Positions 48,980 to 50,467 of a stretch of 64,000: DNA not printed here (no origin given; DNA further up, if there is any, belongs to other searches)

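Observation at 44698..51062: N-methylglutamate-pathway-like gene set with a single FAD oxidoreductase instead of mgdABCD and a PuuR-type regulator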

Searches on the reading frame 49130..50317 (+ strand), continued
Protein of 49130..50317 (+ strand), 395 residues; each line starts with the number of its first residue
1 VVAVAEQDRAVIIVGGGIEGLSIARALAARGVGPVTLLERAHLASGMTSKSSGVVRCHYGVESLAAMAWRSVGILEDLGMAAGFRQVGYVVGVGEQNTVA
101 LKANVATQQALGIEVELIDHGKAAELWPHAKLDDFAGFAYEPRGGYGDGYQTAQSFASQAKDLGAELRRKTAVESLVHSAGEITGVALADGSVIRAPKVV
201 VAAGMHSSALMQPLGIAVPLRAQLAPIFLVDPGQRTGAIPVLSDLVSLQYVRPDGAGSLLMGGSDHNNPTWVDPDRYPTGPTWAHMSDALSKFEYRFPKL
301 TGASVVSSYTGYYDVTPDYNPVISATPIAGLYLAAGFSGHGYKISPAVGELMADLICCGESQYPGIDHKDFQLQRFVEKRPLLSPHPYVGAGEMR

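Call 28: search_solved_structures(query=A1, max_evalue=0.00001, show_alignments=2)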
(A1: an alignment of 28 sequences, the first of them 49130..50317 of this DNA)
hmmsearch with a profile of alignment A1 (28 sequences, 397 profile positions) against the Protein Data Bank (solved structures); distinct sequences matched with E-value up to 0.00001: 67 (the best 60 are shown).
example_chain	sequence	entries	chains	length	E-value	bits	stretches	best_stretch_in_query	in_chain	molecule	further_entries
1y56_B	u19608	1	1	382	6.8e-49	169.8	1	5-377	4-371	sarcosine oxidase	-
3ada_B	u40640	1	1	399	9.4e-40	139.7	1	5-384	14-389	SARCOSINE OXIDASE BETA SUBUNIT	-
1vrq_B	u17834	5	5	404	9.8e-40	139.6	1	5-384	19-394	Sarcosine oxidase beta subunit | Subunit beta of sarcosine oxidase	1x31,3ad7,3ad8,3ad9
2gag_B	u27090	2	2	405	1.1e-38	136.2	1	5-384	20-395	heterotetrameric sarcosine oxidase beta-subunit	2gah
4p9s_A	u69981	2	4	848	4.3e-35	124.4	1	5-376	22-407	Dimethylglycine dehydrogenase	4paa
4pab_A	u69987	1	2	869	7.2e-35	123.6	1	5-376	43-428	Dimethylglycine dehydrogenase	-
5l46_A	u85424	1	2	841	8.2e-35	123.4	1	4-376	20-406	Dimethylglycine dehydrogenase, mitochondrial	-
7exs_A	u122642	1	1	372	4e-30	108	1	7-365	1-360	Sarcosine oxidase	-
7cyx_A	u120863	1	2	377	1.6e-29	106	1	5-362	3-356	Glycine oxidase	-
4ysh_A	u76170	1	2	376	1.8e-28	102.6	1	5-363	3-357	Glycine oxidase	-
5hxw_A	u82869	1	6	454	2.4e-27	98.9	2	5-231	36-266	L-amino acid deaminase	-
5i39_A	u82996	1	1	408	2.6e-27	98.7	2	5-232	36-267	L-amino acid deaminase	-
1zov_A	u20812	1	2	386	6.5e-26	94.1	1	6-366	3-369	Monomeric sarcosine oxidase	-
3bhf_A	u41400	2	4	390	7.7e-26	93.9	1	5-366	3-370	Monomeric sarcosine oxidase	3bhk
3m0o_A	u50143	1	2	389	8.2e-26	93.8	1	6-366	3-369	Monomeric sarcosine oxidase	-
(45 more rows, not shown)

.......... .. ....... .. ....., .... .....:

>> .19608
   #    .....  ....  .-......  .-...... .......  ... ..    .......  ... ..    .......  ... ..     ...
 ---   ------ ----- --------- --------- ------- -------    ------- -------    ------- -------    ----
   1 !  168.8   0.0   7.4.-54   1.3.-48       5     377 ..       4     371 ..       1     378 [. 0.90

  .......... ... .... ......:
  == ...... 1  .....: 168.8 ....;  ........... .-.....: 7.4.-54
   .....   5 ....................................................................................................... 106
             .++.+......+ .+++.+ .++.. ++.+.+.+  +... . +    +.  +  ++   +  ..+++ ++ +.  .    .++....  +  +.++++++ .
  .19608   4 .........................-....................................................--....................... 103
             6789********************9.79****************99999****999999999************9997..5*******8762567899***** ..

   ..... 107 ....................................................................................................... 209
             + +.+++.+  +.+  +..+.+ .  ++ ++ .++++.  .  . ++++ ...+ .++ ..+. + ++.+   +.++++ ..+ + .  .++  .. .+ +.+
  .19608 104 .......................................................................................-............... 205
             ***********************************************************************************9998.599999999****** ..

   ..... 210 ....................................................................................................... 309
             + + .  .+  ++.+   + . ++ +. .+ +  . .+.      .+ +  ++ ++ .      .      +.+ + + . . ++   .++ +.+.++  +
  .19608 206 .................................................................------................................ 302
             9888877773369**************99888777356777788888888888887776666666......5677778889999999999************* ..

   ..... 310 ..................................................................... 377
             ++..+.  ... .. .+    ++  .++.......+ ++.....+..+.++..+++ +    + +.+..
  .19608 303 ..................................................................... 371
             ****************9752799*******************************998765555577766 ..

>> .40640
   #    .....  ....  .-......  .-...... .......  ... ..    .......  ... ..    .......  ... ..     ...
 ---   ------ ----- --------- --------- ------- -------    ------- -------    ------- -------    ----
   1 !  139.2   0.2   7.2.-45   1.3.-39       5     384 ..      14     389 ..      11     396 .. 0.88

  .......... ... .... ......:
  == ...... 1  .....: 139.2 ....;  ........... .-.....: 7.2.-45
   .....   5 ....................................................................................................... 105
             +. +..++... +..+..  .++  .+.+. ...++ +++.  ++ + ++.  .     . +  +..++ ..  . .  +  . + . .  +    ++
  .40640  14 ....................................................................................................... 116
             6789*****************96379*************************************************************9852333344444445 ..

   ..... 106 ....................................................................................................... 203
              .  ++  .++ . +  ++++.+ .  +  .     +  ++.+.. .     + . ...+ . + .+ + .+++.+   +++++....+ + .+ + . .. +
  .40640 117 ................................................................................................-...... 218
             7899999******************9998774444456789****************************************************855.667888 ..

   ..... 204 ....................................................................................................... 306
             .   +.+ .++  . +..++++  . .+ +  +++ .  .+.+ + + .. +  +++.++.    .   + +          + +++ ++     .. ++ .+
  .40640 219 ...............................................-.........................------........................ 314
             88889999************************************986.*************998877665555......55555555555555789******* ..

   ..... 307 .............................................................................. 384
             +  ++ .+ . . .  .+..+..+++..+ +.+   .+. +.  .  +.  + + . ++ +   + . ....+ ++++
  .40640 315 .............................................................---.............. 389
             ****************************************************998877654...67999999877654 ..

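Call 32: search_protein_families(library=pfam, proteins=[L041:4526-5260:+, L026:1759-2268:-, L012:12009-12818:+, L070:15494-16786:+, L078:8369-9724:-, L042:15682-16713:+, L007:17070-17993:+], max_evalue=0.001)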
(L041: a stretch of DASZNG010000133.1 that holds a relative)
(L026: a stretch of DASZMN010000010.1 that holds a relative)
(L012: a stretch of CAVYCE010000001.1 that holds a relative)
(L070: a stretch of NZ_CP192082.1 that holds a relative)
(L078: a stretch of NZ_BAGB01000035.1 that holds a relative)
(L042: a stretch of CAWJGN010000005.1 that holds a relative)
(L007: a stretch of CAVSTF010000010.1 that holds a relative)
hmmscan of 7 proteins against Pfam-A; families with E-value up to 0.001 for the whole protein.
L041:4526-5260:+ (244 aa): 1 family
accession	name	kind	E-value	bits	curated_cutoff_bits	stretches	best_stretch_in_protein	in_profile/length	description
PF12900.13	Pyridox_ox_2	-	3.2e-43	147.5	27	1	44-189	1-140/140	Pyridoxamine 5'-phosphate oxidase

L026:1759-2268:- (169 aa): 1 family
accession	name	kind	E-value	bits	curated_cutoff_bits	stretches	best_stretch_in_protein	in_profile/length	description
PF03992.22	ABM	-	4.8e-07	30.3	23.1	1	30-96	11-78/78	Antibiotic biosynthesis monooxygenase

L012:12009-12818:+ (269 aa): 2 families
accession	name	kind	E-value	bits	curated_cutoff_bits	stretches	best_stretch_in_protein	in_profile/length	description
PF00117.34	GATase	-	2.1e-22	80.2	22.8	1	39-202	17-177/190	Glutamine amidotransferase class-I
PF07722.19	Peptidase_C26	-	0.00022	21.5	20.5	0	96-195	102-217/219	Peptidase C26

L070:15494-16786:+ (430 aa): 2 families
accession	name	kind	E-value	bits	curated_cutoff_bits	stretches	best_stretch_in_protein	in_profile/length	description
PF01546.33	Peptidase_M20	-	1.2e-17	65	24.6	1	92-418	2-205/206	Peptidase family M20/M25/M40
PF04389.22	Peptidase_M28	-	0.00022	21.4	21.3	1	87-153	12-74/193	Peptidase family M28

L078:8369-9724:- (451 aa): 1 family
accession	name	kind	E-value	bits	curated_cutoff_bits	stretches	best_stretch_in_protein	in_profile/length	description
PF00909.26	Ammonium_transp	-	3.5e-113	378.8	23.2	1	13-417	1-399/399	Ammonium Transporter Family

L042:15682-16713:+ (343 aa): 1 family
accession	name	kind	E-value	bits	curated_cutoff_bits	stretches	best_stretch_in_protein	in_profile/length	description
PF05721.19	PhyH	-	2.1e-18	67.8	22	1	129-257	87-212/213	Phytanoyl-CoA dioxygenase (PhyH)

L007:17070-17993:+ (307 aa): 1 family
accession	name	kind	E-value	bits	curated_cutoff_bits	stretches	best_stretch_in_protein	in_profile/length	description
PF01758.21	SBF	-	4.6e-13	49.7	24.3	1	47-221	2-186/191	Sodium Bile acid symporter family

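Call 54: predict_structure(alignment_id=A1)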
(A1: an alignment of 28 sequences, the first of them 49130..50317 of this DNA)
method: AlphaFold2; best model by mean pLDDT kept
length: 395 residues; sequences in the alignment: 28
mean_pLDDT: 86.4   pTM: 0.89
mean pLDDT of the five models: 86.4, 85.7, 85.4, 83.0, 80.7
residues with pLDDT >= 90: 213; 70-90: 141; 50-70: 30; < 50: 11
segments of 3 or more residues with pLDDT < 50: 1-5, 315-317, 393-395
pLDDT, mean of each block of 10 residues (from residue 1): 60 93 96 92 67 64 90 87 89 94 93 95 96 97 87 92 94 93 95 96 88 89 82 91 89 87 77 74 87 94 88 58 94 80 83 97 93 88 82 51
secondary structure, 60 per line:
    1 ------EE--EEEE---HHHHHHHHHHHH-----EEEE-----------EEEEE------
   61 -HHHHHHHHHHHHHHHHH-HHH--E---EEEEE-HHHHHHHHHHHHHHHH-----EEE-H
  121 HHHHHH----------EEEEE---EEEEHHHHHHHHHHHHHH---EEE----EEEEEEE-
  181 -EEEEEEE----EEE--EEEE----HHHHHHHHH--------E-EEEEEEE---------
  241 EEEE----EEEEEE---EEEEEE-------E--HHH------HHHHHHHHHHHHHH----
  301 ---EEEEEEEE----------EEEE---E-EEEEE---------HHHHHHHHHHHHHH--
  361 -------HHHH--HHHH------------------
elements in order: E11-14 H18-29 E35-38 E50-54 H62-78 E89-93 H95-110 E116-118 H120-126 E137-141 E145-148 H149-162 E166-168 E173-179 E182-188 E193-195 E198-201 H206-214 E225-231 E241-244 E249-254 E258-263 H283-296 E304-311 E322-325 E331-335 H345-358 H368-371 H374-377

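Call 59: fold_search(model_id=the predicted structure, library=pdb)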
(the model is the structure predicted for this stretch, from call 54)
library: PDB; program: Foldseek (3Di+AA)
matches with E <= 10: 1954; with E <= 0.001: 1395
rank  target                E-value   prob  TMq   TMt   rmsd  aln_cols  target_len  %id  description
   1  1y56_B                3.9e-36  1.00  0.84  0.88   2.9       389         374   26  Crystal structure of L-proline dehydrogenase from P.horikoshii (released 2005-07-26)
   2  1vrq_B                2.3e-32  1.00  0.83  0.81   3.5       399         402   24  Crystal Structure of Heterotetrameric Sarcosine Oxidase from Corynebacterium sp. U-96 in complex with Folinic Acid (released 2005-07-05)
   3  2gag_B                2.3e-31  1.00  0.82  0.80   3.9       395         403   25  Heteroteterameric sarcosine: structure of a diflavin metaloenzyme at 1.85 a resolution (released 2006-08-08)
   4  3ad7_B                5.8e-31  1.00  0.83  0.81   3.7       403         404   24  Heterotetrameric Sarcosine Oxidase from Corynebacterium sp. U-96 in complex with methylthio acetate (released 2010-08-25)
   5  3ada_B                1.6e-30  1.00  0.82  0.81   3.3       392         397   24  Heterotetrameric Sarcosine Oxidase from Corynebacterium sp. U-96 in complex with sulfite (released 2010-08-25)
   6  3ad9_B                2.3e-30  1.00  0.82  0.81   3.5       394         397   24  Heterotetrameric Sarcosine Oxidase from Corynebacterium sp. U-96 sarcosine-reduced form (released 2010-08-25)
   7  1pj5                  3.4e-29  1.00  0.80  0.40   6.1       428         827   24  Crystal structure of dimethylglycine oxidase of Arthrobacter globiformis in complex with acetate (released 2003-10-07)
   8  7exs                  5.2e-29  1.00  0.77  0.81   3.6       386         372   26  Thermomicrobium roseum sarcosine oxidase mutant - S320R (released 2021-07-28)
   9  3qse_B                7.5e-29  1.00  0.79  0.81   3.8       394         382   22  Crystal structure for the complex of substrate-reduced msox with sarcosine (released 2011-06-01)
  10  9u3f_A                1.1e-28  1.00  0.78  0.80   3.8       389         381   22  Monomeric sarcosine oxidase from Bacillus sp. (SoxB) Y254G mutant (released 2025-09-24)
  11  1pj6                  1.2e-28  1.00  0.81  0.40   6.1       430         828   24  Crystal structure of dimethylglycine oxidase of Arthrobacter globiformis in complex with folic acid (released 2003-10-07)
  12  9u3d_B                1.2e-28  1.00  0.79  0.82   3.3       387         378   21  Monomeric sarcosine oxidase from Bacillus sp. (SoxB) complexed with D-Proline (released 2025-09-24)
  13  9u3e_A                1.2e-28  1.00  0.75  0.78   3.9       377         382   22  Monomeric sarcosine oxidase from Bacillus sp. (SoxB) Y254A mutant (released 2025-09-24)
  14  3m12_B                1.4e-28  1.00  0.78  0.80   3.3       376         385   22  Crystal Structure of the Lys265Arg phosphate-crytsallized mutant of monomeric sarcosine oxidase (released 2010-04-21)
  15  1zov_B                1.9e-28  1.00  0.80  0.83   3.4       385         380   24  Crystal Structure of Monomeric Sarcosine Oxidase from Bacillus sp. NS-129 (released 2006-05-23)
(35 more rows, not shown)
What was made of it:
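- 49130..50317 (+): Single-subunit FAD amine oxidoreductase (DAO superfamily). It is the proposed N-methylglutamate oxidase/dehydrogenase that replaces MgdABCD. The AF2 model has pLDDT 86.4; the best folds are PDH1 beta 1y56_B (TM 0.84), SoxB, DMGO, MSOX and MTOX (calls 54, 59).
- On DAO / GR2 amine oxidoreductase superfamily: The AF2 model has pLDDT 86.4 and TM 0.84 to 1y56_B (calls 54, 59).
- Closest known: L-proline dehydrogenase PDH1 beta subunit. Same: These are the best sequence and fold matches (170 and 140 bits; TM 0.84 and 0.83) (calls 28, 59).
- (f) The nearest folds all oxidise N-substituted amino acids: proline, sarcosine, dimethylglycine, N-methyl-Trp and opines (calls 28, 59).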

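Call 69: search_protein_families(library=pfam, proteins=[L077:297-1079:+, L077:1185-2393:+, L077:3852-5186:+, L077:7242-8279:-, L077:8389-9906:+, L064:20-1036:+, L064:2147-3478:+, L064:5147-6145:-, L064:6218-9484:-, L064:1183-2094:+], max_evalue=0.00001)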
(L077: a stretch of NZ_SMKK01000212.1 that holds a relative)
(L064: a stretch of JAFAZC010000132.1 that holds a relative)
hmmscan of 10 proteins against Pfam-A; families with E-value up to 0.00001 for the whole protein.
L077:297-1079:+ (260 aa): 6 families
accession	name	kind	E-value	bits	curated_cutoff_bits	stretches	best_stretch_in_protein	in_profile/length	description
PF01614.24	IclR_C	-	2.1e-43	148.3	24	1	82-251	3-173/174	Bacterial transcriptional regulator IclR C-terminal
PF09339.16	HTH_IclR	-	7e-18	64.6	22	1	14-63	1-51/52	IclR helix-turn-helix domain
PF12802.13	MarR_2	-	1.7e-10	41.3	27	1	18-64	7-54/61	MarR family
PF01047.28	MarR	-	1.1e-08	35.3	24.6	1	19-61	6-48/59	MarR family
PF25213.1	HVO_A0261_N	-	1.6e-07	31.5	35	1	15-71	10-63/86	HVO_A0261 N-terminal domain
PF01978.25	TrmB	-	2.9e-06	27.5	25.6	1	23-66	15-58/68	Sugar-specific transcriptional regulator TrmB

L077:1185-2393:+ (402 aa): 2 families
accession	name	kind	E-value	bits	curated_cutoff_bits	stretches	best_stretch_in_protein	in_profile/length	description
PF00848.25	Ring_hydroxyl_A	-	1.9e-43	149.2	24.9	1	188-382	2-207/208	Ring hydroxylating alpha subunit (catalytic domain)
PF00355.32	Rieske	-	1.5e-20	73.3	20.3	1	45-132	1-85/88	Rieske [2Fe-2S] domain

L077:3852-5186:+ (444 aa): 1 family
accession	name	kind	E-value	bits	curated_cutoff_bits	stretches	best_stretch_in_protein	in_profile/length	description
PF01266.30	DAO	-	1.1e-39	137.4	27.9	1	10-233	2-222/353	FAD dependent oxidoreductase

L077:7242-8279:- (345 aa): 3 families
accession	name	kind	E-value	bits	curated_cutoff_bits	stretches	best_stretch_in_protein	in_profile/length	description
PF04542.20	Sigma70_r2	-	1.5e-13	50.8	24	1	61-125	2-70/71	Sigma-70 region 2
PF08281.18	Sigma70_r4_2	-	8.1e-12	45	25.7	1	157-208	2-53/54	Sigma-70, region 4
PF04545.22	Sigma70_r4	-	2.6e-06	27.3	24.1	0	162-209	1-48/50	Sigma-70, region 4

L077:8389-9906:+ (505 aa): 2 families
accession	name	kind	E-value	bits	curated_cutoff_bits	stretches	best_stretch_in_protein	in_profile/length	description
PF07690.21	MFS_1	-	5.9e-47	160.7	33.4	1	23-417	2-347/347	Major Facilitator Superfamily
PF06609.19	TRI12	-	9.9e-13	47.8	23.2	1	37-303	64-341/599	Fungal trichothecene efflux pump (TRI12)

L064:20-1036:+ (338 aa): 2 families
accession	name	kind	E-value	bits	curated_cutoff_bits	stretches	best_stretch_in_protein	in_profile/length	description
PF00848.25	Ring_hydroxyl_A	-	8.8e-32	111.1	24.9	1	102-326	2-206/208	Ring hydroxylating alpha subunit (catalytic domain)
PF00355.32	Rieske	-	4.3e-08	33.4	20.3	1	2-46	36-79/88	Rieske [2Fe-2S] domain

L064:2147-3478:+ (443 aa): 1 family
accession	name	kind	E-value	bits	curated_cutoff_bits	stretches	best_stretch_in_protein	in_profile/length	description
PF01266.30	DAO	-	1.9e-40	139.9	27.9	1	10-409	2-352/353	FAD dependent oxidoreductase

L064:5147-6145:- (332 aa): 1 family
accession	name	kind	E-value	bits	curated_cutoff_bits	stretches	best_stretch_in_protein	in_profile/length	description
PF02515.22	CoA_transf_3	-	6.5e-32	111.5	23.3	1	210-320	3-124/366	CoA-transferase family III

L064:6218-9484:- (1088 aa): 5 families
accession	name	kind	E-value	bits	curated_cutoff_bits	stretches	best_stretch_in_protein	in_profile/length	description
PF12705.13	PDDEXK_1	-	1e-48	166.9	22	1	832-1078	2-247/247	PD-(D/E)XK nuclease superfamily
PF00580.27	UvrD-helicase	-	5e-42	144.9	23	1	55-337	5-265/271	UvrD/REP helicase N-terminal domain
PF13245.12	AAA_19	-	1.4e-14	54.9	25.1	1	64-327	12-133/134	AAA domain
PF13361.12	UvrD_C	-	1.4e-14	54.7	25.6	1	641-730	283-348/350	UvrD-like helicase C-terminal domain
PF13604.12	AAA_30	-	4e-07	30.4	27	0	54-116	9-67/191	AAA domain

L064:1183-2094:+ (303 aa): 1 family
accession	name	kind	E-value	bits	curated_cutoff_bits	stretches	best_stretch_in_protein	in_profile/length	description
PF00111.32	Fer2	-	5.2e-13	49.2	21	1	223-294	3-76/77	2Fe-2S iron-sulfur cluster binding domain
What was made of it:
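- In two loci (Actinomadura, Kutzneria) the ortholog sits instead with a Rieske oxygenase, a reductase and a second DAO (call 69). Two DAO orthologs occur in a Rieske-oxygenase context without gmaS (call 69).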
